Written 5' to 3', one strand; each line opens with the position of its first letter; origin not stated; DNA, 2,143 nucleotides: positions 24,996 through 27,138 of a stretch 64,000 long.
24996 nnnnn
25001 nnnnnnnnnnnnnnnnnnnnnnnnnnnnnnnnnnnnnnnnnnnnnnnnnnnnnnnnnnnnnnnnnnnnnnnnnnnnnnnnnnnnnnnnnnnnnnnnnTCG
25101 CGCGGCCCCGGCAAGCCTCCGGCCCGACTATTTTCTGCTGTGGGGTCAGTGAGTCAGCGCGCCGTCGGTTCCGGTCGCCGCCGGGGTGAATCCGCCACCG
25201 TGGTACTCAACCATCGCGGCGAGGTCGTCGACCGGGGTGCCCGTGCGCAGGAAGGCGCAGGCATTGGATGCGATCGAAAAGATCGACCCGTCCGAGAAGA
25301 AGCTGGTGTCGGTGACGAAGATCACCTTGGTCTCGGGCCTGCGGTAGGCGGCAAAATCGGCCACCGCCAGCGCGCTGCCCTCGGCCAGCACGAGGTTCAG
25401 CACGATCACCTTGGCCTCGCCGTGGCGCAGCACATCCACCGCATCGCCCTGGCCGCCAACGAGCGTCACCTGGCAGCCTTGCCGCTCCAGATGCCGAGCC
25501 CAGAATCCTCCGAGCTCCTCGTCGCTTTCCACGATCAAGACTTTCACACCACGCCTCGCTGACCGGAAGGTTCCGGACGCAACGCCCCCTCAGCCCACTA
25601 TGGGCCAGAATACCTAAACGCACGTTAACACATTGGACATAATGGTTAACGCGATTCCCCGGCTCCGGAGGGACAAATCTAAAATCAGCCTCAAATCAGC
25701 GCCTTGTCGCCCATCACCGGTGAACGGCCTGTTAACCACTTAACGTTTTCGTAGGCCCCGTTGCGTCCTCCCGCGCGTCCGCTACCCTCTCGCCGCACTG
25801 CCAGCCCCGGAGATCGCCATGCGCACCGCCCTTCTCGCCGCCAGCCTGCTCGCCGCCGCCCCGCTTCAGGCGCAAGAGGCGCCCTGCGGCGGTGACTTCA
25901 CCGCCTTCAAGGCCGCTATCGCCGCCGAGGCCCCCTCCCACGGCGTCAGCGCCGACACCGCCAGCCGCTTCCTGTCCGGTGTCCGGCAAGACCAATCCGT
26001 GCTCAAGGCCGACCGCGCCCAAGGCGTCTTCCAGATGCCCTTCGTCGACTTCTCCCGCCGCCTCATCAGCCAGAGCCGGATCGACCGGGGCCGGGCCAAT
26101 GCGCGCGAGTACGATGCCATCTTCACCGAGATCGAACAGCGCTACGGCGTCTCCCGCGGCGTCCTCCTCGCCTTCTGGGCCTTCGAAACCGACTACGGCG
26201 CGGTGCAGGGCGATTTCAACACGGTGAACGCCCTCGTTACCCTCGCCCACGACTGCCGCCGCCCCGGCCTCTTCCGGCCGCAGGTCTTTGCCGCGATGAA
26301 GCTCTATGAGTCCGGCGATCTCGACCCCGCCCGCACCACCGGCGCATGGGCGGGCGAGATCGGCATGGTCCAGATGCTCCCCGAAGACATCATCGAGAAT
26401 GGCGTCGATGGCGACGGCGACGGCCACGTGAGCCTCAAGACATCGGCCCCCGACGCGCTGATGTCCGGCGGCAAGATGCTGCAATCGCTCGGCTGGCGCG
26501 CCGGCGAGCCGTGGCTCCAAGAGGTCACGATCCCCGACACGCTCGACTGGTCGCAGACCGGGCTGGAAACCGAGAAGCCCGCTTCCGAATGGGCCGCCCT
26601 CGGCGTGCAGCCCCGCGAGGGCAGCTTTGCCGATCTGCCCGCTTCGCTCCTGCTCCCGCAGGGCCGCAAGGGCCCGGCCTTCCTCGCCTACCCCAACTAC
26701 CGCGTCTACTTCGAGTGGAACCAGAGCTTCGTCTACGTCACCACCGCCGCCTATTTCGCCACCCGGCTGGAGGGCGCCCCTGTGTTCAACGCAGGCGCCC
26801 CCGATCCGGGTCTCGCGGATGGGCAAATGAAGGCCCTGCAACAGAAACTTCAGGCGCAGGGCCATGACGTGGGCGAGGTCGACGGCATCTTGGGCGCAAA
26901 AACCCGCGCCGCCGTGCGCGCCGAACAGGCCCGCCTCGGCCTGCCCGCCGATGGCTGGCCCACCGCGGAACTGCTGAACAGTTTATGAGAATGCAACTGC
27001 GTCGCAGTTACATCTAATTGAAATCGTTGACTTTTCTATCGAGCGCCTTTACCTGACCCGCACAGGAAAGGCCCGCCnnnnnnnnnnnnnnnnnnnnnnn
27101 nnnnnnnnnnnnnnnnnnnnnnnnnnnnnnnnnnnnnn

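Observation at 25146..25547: Stand-alone receiver domain with Asn replacing the phospho-acceptor Asp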

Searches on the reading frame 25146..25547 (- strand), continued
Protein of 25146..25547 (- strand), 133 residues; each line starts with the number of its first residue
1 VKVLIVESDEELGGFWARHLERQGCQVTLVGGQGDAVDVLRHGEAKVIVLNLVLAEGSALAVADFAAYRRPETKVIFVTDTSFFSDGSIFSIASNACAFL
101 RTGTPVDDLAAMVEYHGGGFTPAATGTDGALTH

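Call 37: find_encoding_contigs(protein=P0011, flank=4000, max_places=2)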
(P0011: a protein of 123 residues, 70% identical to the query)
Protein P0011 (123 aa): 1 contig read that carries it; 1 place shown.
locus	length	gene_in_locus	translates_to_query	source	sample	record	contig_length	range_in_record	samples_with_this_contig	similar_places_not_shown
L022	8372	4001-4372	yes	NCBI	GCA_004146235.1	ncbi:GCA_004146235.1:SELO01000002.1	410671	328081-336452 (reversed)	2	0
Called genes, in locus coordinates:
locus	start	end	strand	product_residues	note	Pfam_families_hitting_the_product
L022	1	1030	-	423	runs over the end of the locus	PF09594:GT87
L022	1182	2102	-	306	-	PF03186:CobD_Cbib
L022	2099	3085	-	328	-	PF00155:Aminotran_1_2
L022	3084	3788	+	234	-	PF12385:Peptidase_C70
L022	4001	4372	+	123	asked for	PF00072:Response_reg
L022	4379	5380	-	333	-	PF13409:GST_N_2, PF13410:GST_C_2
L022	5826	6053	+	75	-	PF07237:DUF1428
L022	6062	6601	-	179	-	PF03734:YkuD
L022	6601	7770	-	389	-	PF00155:Aminotran_1_2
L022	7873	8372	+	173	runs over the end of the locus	PF01327:Pep_deformylase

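Call 52: predict_structure(alignment_id=A3)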
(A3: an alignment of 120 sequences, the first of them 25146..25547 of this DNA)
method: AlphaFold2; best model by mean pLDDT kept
length: 133 residues; sequences in the alignment: 120
mean_pLDDT: 90.6   pTM: 0.84
mean pLDDT of the five models: 90.6, 90.3, 90.0, 88.4, 83.9
residues with pLDDT >= 90: 110; 70-90: 10; 50-70: 3; < 50: 10
segments of 3 or more residues with pLDDT < 50: 124-133
pLDDT, mean of each block of 10 residues (from residue 1): 97 97 97 97 94 97 96 96 91 96 95 92 48 41
secondary structure, 60 per line:
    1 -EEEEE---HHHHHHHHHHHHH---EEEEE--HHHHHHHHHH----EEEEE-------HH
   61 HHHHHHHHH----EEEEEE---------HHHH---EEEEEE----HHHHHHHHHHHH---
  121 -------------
elements in order: E2-6 H10-22 E26-30 H33-42 E47-51 H59-69 E74-79 H89-92 E96-101 H106-117

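Call 56: search_protein_representatives(alignment_id=A3)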
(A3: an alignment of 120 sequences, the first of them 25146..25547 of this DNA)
Query: 120 sequences, 121 profile positions. Proteins with E-value up to 0.001 (for the whole library): 6238; up to 1e-10: 334; up to 1e-30: 70. The best 150 are listed.
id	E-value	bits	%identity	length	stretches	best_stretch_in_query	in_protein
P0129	7.9e-52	190.7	-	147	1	2-118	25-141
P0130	9.0e-50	184.1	-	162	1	1-118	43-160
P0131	2.1e-49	182.9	-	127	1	1-119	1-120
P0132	2.7e-47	176.1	-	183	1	1-117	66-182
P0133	7.1e-47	174.7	-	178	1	2-119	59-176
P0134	4.8e-46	172.1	-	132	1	1-119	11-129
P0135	8.0e-46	171.4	-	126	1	1-119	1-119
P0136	2.7e-45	169.7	-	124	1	1-119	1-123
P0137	3.7e-45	169.2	-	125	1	1-118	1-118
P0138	7.6e-44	165.0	-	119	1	1-118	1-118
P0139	9.1e-44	164.7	-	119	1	3-119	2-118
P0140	1.1e-43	164.5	-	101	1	25-119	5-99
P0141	1.3e-43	164.2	-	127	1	1-119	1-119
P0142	1.4e-41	157.6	-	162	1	1-119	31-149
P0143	7.6e-41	155.3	-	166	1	1-118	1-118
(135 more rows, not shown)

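Call 58: fold_search(model_id=the predicted structure, library=pdb)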
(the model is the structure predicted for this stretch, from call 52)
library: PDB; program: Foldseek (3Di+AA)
matches with E <= 10: 1631; with E <= 0.001: 477
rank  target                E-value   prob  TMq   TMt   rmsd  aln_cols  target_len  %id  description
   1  3rqi                  1.0e-07  1.00  0.76  0.61   2.7       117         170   19  Crystal structure of a response regulator protein from Burkholderia pseudomallei with a phosphorylated aspartic acid, ca (released 2011-05-11)
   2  6ont                  1.5e-07  1.00  0.77  0.84   2.2       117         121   18  Structure of the Francisella response regulator 1452 receiver domain (released 2020-03-25)
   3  5uic_A                1.5e-07  1.00  0.76  0.83   2.2       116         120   22  Structure of the Francisella response regulator receiver domain, QseB (released 2017-08-16)
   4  1ny5_A                1.7e-07  1.00  0.77  0.28   2.0       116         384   22  Crystal structure of sigm54 activator (AAA+ ATPase) in the inactive state (released 2003-11-11)
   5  8imw_B                1.8e-07  1.00  0.78  0.83   1.9       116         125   19  Crystal structure of response regulator PmrA receiver domain (released 2024-03-13)
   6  1zy2_A                2.1e-07  1.00  0.80  0.77   1.7       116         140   22  Crystal structure of the phosphorylated receiver domain of the transcription regulator NtrC1 from Aquifex aeolicus (released 2005-08-16)
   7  3crn_B                3.1e-07  1.00  0.80  0.85   1.8       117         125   20  Crystal structure of response regulator receiver domain protein (CheY-like) from Methanospirillum hungatei JF-1 (released 2008-04-22)
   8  8fk2_A                3.1e-07  1.00  0.78  0.85   1.8       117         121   20  The N-terminal VicR from Streptococcus mutans (released 2023-10-25)
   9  3cfy                  3.3e-07  1.00  0.78  0.79   2.1       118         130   24  Crystal structure of signal receiver domain of putative Luxo repressor protein from Vibrio parahaemolyticus (released 2008-03-18)
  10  5u8m_A                3.3e-07  1.00  0.76  0.46   2.1       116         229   16  A novel family of redox sensors in the streptococci evolved from two-component response regulators (released 2017-12-20)
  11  3dzd_A                3.3e-07  1.00  0.79  0.30   7.2       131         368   20  Crystal structure of sigma54 activator NTRC4 in the inactive state (released 2008-11-25)
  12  3crn_A                4.6e-07  1.00  0.80  0.82   1.9       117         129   20  Crystal structure of response regulator receiver domain protein (CheY-like) from Methanospirillum hungatei JF-1 (released 2008-04-22)
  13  6is1_E                4.6e-07  1.00  0.72  0.81   2.4       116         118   21  Crystal Structure of Staphylococcus aureus response regulator ArlR receiver domain in complex with BeF3 and Mg (released 2019-10-30)
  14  4l4u                  5.5e-07  1.00  0.77  0.28   2.0       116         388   22  Crystal structure of construct containing A. aeolicus NtrC1 receiver, central and DNA binding domains (released 2013-08-28)
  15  9of8_B                5.5e-07  1.00  0.76  0.82   2.1       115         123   19  Structure of the Acinetobacter baumannii Response Regulator PmrA Receiver Domain S119T Mutation (released 2025-11-26)
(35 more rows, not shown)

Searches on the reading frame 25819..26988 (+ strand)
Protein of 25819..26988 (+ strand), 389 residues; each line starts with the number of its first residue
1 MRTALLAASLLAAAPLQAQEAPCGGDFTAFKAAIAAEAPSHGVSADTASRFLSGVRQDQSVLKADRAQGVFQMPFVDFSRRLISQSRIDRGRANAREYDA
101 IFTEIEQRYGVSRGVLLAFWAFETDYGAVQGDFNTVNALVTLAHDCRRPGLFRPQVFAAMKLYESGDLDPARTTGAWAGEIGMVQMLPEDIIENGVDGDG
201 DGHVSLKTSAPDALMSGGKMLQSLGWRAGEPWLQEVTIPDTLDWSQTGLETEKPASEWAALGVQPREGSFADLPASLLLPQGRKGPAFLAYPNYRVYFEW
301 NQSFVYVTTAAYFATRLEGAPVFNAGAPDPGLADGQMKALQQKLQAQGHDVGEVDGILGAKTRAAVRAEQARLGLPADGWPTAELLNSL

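Call 33: search_protein_families(library=pfam, proteins=[window:25819-26988:+], max_evalue=0.00001)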
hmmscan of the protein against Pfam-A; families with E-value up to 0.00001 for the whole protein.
window:25819-26988:+ (389 aa): 2 families
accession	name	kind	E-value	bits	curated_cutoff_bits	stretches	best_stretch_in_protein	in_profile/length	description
PF13406.11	SLT_2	-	4.1e-87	292.5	24.3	1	27-314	2-291/292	Transglycosylase SLT domain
PF01471.23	PG_binding_1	-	7.6e-14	52.1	23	1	336-389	4-57/57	Putative peptidoglycan binding domain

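Call 51: search_protein_families(library=ncbifam, proteins=[window:25819-26988:+], max_evalue=1e-10)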
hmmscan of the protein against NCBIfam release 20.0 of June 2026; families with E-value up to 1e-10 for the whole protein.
window:25819-26988:+ (389 aa): 3 families
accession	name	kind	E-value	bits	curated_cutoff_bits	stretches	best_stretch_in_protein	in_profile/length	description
TIGR02283.1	MltB_2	subfamily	8e-97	324.1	248.45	1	26-318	1-299/300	lytic murein transglycosylase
TIGR02282.1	MltB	equivalog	2.3e-38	132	281.4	1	34-315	4-288/290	lytic murein transglycosylase B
NF008029.0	PRK10760.1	equivalog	2.6e-21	76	449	1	40-308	70-344/359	lytic murein transglycosylase B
